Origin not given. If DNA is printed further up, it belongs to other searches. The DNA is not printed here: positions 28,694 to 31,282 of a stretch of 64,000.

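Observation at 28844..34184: Asymmetric Pdr5-type PDR transporter encoded as two divergently transcribed half genes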

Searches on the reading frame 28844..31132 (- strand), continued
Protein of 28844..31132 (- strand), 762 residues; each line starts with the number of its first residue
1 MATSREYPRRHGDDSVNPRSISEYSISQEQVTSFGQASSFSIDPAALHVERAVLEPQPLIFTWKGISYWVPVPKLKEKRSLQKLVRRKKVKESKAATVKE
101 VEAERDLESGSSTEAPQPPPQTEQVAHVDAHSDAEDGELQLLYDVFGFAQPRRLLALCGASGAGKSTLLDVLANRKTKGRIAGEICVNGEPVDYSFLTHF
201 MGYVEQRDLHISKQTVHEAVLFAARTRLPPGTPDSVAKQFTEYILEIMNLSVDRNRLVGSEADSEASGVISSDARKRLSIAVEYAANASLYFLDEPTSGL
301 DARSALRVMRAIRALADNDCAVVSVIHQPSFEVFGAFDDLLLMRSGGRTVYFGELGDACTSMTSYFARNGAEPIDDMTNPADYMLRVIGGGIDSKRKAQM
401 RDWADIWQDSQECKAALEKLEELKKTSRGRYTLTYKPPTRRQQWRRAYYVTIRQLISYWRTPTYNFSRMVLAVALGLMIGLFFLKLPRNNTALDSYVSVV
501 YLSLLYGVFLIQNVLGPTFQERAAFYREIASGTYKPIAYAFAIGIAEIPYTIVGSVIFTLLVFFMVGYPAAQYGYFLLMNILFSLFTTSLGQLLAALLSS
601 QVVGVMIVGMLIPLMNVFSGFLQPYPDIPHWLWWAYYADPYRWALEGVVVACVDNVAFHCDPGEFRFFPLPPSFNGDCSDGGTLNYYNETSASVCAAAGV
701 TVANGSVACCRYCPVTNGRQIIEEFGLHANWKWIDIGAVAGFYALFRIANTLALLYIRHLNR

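Call 66: fold_search(model_id=the predicted structure, library=pdb)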
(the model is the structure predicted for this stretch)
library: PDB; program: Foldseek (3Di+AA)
matches with E <= 10: 1323; with E <= 0.001: 1103
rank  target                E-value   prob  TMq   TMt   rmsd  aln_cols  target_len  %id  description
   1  9ium                  3.0e-38  1.00  0.75  0.43   2.7       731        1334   25  The structure of Candida albicans Cdr1 in milbemycin oxime-inhibited state (released 2024-09-18)
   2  7p04                  1.2e-37  1.00  0.73  0.42   4.8       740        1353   25  Cryo-EM structure of Pdr5 from Saccharomyces cerevisiae in inward-facing conformation with ADP/ATP (released 2021-11-10)
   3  9iuk                  5.0e-37  1.00  0.74  0.43   3.1       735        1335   24  The structure of Candida albicans Cdr1 in apo state (released 2024-09-18)
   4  7p03                  1.5e-35  1.00  0.74  0.43   6.3       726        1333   24  Cryo-EM structure of Pdr5 from Saccharomyces cerevisiae in inward-facing conformation without nucleotides (released 2021-11-10)
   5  7p06                  2.3e-35  1.00  0.73  0.42   4.4       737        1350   25  Cryo-EM structure of Pdr5 from Saccharomyces cerevisiae in outward-facing conformation with ADP-orthovanadate/ATP (released 2021-11-10)
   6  8wtm_A                4.4e-34  1.00  0.65  0.79   6.6       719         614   24  Cryo-EM structure of jasmonic acid transporter ABCG16 bound to JA (released 2024-10-23)
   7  8wto_A                9.7e-32  1.00  0.65  0.78   7.9       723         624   23  Cryo-EM structure of jasmonic acid transporter ABCG16 in outward conformation (released 2024-10-23)
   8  6ffc_A                2.3e-31  1.00  0.66  0.87   4.8       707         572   22  Structure of an inhibitor-bound ABC transporter (released 2018-04-11)
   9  8bht_A                2.3e-30  1.00  0.66  0.88   4.3       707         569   22  ABCG2 turnover-1 state with tariquidar bound (released 2023-01-11)
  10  8qcm_A                4.9e-30  1.00  0.64  0.84   4.7       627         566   24  ABCG2 in complex with MZ82 and 5D3 Fab (released 2024-11-06)
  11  8pxo_A                1.0e-29  1.00  0.65  0.85   4.6       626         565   24  ABCG2 in complex with AZ99 and 5D3 Fab (released 2024-11-06)
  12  7ojh_A                1.7e-29  1.00  0.66  0.87   4.4       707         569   22  ABCG2 topotecan turnover-1 state (released 2021-07-21)
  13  6hbu_A                1.9e-29  1.00  0.64  0.82   5.1       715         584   22  Cryo-EM structure of the ABCG2 E211Q mutant bound to ATP and Magnesium (released 2018-11-07)
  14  7r89_A                2.6e-29  1.00  0.67  0.86   3.2       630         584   22  The structure of human ABCG5/ABCG8 purified from yeast (released 2021-09-08)
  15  8bi0_A                2.8e-29  1.00  0.65  0.85   4.5       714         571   21  ABCG2 turnover-2 state with tariquidar bound (released 2023-01-11)
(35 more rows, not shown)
